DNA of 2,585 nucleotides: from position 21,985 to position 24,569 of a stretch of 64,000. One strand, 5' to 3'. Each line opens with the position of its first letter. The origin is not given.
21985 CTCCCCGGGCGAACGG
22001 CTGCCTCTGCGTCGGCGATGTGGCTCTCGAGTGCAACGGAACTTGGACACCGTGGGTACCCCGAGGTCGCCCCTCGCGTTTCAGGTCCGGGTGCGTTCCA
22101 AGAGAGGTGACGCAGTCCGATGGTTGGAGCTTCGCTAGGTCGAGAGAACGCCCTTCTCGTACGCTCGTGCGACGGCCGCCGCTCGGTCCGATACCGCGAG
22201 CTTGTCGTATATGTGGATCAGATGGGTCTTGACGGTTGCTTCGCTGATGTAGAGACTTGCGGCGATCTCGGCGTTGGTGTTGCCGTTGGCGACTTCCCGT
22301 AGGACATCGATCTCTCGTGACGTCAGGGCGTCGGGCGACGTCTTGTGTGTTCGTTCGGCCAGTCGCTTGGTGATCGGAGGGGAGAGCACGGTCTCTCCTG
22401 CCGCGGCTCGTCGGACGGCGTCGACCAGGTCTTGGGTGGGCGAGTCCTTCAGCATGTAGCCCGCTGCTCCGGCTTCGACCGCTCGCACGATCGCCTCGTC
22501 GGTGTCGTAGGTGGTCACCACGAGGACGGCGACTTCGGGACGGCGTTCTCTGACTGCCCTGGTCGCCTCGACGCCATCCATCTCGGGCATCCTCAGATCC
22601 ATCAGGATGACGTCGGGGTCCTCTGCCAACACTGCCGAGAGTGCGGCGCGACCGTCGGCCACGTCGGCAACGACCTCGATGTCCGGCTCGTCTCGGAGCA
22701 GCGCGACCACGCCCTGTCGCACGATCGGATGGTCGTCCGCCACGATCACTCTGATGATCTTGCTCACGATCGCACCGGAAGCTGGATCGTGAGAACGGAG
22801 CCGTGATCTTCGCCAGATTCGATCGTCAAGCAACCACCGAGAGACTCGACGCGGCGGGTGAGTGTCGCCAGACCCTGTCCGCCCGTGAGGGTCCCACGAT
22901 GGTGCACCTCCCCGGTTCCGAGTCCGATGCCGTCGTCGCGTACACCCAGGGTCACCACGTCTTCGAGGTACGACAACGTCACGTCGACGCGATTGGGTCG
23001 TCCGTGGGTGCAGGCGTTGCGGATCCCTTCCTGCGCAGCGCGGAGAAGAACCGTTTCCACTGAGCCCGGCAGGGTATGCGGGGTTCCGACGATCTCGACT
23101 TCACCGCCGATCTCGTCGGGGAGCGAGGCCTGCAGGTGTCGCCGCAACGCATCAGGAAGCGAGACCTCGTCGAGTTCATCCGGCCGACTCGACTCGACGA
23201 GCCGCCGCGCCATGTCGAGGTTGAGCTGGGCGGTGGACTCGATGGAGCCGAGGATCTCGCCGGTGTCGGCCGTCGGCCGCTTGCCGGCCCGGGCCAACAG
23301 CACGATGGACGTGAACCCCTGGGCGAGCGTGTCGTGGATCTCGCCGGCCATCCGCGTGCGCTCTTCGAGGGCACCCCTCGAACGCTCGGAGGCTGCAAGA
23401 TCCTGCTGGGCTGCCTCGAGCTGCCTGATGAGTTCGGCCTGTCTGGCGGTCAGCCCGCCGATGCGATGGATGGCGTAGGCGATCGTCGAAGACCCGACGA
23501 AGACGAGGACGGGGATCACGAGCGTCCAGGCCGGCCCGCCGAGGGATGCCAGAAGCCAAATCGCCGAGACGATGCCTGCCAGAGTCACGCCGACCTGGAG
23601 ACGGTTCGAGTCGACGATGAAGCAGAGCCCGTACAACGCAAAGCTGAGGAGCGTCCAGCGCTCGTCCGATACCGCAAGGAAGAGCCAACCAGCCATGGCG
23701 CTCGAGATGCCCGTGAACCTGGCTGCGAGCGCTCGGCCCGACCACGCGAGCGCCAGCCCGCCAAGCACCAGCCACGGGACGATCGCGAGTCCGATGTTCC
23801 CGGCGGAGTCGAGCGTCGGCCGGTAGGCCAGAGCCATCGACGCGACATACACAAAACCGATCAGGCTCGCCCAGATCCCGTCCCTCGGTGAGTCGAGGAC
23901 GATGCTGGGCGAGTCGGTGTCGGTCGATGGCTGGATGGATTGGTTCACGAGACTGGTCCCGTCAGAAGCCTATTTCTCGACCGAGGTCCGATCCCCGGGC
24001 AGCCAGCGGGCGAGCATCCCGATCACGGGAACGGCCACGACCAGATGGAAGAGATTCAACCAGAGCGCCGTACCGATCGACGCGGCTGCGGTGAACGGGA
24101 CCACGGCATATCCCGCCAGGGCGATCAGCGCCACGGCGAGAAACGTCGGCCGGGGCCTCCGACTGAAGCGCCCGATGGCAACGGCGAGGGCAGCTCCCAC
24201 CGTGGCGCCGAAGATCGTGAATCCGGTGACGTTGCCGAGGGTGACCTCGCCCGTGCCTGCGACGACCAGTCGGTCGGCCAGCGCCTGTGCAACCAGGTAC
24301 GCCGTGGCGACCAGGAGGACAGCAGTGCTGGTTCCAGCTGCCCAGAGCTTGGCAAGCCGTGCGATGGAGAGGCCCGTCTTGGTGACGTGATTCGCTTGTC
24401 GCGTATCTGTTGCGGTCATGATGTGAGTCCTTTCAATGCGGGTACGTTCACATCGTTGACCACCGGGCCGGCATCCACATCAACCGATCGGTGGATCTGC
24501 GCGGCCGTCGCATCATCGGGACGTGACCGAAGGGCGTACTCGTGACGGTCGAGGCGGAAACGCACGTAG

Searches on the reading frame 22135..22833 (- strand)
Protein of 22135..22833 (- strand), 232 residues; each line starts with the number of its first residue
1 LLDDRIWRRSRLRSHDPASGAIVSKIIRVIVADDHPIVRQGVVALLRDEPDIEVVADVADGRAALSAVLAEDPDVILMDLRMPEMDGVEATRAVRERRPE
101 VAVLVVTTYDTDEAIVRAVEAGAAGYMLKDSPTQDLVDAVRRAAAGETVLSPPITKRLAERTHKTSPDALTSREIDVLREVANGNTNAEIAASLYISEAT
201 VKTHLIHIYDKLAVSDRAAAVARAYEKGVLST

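Call 49: search_protein_families(library=pfam, proteins=[window:22135-22833:-], max_evalue=0.001)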
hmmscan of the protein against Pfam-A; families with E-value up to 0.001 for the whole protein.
window:22135-22833:- (232 aa): 2 families
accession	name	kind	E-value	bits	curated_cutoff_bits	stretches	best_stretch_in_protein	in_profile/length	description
PF00072.30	Response_reg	-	1.4e-28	99.7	30.2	1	29-141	1-111/111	Response regulator receiver domain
PF00196.25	GerE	-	3e-18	65.6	23.5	1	169-222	2-55/57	Bacterial regulatory proteins, luxR family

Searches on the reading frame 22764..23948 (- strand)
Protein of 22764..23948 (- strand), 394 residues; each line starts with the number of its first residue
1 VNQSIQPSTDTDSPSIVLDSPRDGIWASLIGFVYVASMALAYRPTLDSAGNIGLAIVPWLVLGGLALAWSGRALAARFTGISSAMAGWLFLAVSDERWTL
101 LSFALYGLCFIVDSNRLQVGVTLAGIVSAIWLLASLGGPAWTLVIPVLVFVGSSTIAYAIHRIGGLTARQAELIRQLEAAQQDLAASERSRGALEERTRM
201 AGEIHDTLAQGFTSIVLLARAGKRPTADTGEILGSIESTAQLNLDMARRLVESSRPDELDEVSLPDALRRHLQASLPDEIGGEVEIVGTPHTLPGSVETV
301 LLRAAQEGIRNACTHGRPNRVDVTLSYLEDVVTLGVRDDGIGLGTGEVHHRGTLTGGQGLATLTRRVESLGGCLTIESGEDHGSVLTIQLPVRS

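Call 49: search_protein_families(library=pfam, proteins=[window:22764-23948:-], max_evalue=0.001)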
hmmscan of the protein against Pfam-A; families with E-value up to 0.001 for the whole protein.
window:22764-23948:- (394 aa): 2 families
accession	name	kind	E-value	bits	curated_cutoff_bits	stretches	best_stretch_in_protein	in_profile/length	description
PF07730.19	HisKA_3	-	1.7e-10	41.7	24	1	196-259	1-68/68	Histidine kinase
PF02518.31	HATPase_c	-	8.6e-10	39.5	26.4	1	298-393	3-110/111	Histidine kinase-, DNA gyrase B-, and HSP90-like ATPase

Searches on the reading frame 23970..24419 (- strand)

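Call 49: search_protein_families(library=pfam, proteins=[window:23970-24419:-], max_evalue=0.001)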
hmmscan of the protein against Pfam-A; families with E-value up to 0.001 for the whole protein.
window:23970-24419:- (149 aa): 1 family
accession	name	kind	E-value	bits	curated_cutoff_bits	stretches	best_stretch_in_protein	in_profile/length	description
PF19545.4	DUF6069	-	3.3e-13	50.3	27.2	1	20-138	4-125/129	Family of unknown function (DUF6069)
